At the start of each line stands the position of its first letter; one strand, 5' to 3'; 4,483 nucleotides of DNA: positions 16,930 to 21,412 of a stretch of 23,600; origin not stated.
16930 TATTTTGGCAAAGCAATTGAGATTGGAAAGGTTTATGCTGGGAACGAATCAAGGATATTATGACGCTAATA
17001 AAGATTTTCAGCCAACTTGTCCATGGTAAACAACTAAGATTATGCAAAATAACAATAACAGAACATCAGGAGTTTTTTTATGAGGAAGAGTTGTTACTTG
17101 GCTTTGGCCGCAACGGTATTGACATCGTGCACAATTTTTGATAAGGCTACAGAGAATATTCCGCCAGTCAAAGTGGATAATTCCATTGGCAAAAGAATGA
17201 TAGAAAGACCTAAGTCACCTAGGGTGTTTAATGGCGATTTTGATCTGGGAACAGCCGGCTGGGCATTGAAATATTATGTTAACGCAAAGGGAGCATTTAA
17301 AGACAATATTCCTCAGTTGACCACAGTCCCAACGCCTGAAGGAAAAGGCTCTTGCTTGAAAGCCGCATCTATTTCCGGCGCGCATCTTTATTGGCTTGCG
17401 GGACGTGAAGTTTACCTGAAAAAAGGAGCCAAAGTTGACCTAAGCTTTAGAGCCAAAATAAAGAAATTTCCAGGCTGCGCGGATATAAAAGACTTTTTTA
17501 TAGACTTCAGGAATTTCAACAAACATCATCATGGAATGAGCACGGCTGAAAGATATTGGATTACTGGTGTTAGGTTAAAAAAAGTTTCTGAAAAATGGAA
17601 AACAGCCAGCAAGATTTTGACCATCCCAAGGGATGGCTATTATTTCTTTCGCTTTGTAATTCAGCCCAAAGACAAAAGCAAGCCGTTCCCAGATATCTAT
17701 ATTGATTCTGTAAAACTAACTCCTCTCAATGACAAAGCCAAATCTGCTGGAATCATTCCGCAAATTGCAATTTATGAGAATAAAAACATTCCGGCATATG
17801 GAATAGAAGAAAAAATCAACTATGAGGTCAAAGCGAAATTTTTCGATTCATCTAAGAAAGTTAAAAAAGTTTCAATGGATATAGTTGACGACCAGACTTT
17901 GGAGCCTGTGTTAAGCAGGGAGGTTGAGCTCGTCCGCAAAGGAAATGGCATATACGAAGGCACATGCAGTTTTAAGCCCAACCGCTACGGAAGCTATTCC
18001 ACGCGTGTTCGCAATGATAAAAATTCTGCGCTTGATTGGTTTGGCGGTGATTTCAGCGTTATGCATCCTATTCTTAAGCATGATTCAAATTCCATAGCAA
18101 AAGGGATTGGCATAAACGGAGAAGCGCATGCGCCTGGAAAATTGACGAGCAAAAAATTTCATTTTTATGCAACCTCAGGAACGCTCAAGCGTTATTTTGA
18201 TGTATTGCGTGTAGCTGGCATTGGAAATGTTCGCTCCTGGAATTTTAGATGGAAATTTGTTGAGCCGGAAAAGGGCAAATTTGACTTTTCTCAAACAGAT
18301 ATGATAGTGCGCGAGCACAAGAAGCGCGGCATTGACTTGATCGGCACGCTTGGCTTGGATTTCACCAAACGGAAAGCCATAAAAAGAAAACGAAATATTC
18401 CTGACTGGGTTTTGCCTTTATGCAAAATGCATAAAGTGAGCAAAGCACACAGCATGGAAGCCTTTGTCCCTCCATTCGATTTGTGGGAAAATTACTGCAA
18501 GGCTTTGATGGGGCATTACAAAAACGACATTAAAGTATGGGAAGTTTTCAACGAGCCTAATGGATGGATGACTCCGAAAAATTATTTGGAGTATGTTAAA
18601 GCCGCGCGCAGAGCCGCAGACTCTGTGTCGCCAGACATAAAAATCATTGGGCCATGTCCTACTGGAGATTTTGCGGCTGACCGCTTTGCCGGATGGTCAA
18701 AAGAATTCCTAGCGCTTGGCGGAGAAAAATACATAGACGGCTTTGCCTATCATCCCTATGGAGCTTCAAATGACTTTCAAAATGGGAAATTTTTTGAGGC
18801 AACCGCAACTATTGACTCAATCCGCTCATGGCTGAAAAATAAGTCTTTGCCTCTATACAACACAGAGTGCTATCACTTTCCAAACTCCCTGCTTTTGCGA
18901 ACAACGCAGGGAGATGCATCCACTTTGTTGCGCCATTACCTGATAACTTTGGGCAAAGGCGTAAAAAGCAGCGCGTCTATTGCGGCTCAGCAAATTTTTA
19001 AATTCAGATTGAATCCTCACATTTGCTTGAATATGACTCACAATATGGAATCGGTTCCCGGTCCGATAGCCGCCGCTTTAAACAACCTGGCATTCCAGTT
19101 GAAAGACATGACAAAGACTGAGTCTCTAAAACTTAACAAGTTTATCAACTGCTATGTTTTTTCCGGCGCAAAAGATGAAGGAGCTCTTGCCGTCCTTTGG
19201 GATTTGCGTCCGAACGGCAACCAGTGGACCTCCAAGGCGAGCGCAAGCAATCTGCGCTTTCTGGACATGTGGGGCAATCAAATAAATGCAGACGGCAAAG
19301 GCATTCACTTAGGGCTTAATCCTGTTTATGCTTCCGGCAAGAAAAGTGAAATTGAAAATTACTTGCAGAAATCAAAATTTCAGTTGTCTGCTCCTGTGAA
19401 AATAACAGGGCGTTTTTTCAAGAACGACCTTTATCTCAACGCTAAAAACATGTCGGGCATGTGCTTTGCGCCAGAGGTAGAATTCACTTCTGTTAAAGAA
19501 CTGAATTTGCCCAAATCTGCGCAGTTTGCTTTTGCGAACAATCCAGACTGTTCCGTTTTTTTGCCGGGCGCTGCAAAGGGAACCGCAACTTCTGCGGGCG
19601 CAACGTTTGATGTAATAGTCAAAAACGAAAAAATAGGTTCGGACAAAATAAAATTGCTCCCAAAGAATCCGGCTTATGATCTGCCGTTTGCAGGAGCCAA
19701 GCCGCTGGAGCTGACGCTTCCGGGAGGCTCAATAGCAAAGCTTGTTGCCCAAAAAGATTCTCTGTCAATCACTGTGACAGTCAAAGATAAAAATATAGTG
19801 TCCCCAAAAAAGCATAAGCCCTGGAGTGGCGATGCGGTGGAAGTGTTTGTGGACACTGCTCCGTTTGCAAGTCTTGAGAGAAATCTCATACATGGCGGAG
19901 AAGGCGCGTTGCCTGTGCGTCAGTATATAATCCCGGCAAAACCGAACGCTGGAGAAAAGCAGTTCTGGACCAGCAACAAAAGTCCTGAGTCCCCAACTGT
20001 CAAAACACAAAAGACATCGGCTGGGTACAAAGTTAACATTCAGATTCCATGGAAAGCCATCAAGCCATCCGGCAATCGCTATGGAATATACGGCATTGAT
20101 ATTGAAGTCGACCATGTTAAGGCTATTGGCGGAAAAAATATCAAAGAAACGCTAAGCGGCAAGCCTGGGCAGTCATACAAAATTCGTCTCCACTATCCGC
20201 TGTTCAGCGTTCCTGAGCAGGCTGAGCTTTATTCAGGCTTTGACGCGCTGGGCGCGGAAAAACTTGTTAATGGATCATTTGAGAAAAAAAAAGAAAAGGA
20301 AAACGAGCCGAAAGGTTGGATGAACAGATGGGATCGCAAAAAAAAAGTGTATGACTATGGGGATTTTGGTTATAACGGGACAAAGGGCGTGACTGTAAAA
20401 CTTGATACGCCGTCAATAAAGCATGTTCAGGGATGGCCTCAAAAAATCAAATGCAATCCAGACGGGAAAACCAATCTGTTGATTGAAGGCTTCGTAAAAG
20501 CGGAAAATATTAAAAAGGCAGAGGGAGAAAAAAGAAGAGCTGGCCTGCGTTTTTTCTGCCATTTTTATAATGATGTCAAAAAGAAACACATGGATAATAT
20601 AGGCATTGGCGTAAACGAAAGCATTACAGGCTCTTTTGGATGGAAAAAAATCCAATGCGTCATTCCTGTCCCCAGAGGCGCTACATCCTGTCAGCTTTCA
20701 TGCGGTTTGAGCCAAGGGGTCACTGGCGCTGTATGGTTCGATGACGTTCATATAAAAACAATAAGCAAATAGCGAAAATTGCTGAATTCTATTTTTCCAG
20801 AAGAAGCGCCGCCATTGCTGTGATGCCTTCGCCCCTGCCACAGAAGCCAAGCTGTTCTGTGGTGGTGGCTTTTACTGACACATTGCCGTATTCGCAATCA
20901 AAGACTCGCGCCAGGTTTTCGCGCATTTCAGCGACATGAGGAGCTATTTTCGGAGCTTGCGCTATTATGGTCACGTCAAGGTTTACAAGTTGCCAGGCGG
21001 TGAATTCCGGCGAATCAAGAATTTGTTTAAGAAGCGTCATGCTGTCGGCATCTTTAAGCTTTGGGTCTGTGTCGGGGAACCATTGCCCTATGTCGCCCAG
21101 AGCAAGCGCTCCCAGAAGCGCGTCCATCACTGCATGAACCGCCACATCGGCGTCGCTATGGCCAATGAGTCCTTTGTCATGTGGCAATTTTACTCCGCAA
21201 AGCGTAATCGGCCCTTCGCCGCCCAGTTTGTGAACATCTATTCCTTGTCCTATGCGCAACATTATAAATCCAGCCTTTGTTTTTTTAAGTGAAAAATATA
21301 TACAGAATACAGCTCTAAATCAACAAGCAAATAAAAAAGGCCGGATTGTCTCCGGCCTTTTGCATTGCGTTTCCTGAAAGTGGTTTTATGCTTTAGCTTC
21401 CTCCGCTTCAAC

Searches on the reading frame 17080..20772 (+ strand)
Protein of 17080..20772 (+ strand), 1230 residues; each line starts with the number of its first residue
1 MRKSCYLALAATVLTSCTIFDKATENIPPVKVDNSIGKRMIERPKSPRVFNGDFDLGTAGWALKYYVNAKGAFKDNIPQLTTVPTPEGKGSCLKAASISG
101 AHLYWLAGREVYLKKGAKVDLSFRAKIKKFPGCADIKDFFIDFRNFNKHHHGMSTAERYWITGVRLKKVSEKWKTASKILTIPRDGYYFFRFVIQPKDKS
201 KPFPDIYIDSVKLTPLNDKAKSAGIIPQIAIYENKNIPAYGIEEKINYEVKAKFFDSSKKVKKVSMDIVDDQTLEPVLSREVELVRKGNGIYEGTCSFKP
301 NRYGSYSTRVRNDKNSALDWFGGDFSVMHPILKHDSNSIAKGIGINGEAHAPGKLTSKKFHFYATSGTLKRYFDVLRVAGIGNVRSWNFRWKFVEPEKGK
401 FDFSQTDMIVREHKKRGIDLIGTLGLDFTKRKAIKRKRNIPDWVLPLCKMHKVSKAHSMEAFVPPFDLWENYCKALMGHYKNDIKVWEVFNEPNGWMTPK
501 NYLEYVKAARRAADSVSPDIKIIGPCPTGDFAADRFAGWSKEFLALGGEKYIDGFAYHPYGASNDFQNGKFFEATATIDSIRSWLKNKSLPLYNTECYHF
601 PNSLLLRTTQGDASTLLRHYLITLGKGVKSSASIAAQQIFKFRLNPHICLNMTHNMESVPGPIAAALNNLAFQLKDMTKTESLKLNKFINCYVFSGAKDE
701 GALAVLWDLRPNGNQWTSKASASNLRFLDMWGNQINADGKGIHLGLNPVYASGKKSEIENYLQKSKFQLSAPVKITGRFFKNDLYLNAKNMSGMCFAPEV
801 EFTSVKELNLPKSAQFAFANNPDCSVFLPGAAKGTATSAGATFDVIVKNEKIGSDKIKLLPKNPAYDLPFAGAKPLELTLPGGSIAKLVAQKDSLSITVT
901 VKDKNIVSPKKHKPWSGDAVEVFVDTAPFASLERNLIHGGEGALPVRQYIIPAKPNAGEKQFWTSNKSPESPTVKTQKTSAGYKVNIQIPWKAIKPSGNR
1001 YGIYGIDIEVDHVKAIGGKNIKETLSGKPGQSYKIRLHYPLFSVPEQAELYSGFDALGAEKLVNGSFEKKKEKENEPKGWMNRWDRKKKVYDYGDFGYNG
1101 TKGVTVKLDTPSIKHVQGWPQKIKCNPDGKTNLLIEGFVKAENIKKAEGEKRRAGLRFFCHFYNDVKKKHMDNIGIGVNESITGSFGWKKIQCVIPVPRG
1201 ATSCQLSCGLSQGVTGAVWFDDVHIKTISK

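Call 8: search_protein_families(library=pfam, proteins=[window:17080-20772:+])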
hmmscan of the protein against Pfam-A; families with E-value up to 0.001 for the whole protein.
window:17080-20772:+ (1230 aa): 3 families
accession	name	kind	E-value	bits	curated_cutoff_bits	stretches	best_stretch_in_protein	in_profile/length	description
PF06452.16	CBM9_1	-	9.8e-08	32.5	23.4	1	886-1012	35-150/185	Carbohydrate family 9 binding domain-like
PF01229.23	Glyco_hydro_39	-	0.00013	21.4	26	1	480-641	142-315/472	Glycosyl hydrolases family 39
PF00331.26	Glyco_hydro_10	-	0.00045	20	22.1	0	389-493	45-129/311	Glycosyl hydrolase family 10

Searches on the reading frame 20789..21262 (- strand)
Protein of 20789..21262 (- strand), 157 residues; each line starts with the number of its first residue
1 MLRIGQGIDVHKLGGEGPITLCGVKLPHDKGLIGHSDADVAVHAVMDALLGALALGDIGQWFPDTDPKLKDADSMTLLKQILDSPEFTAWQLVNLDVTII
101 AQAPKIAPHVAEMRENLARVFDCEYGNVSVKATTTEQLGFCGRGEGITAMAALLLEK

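Call 8: search_protein_families(library=pfam, proteins=[window:20789-21262:-])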
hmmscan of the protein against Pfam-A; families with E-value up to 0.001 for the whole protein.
window:20789-21262:- (157 aa): 1 family
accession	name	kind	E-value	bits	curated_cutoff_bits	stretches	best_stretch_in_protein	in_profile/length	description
PF02542.21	YgbB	-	4.1e-63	212.8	26.7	1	2-155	1-154/155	YgbB family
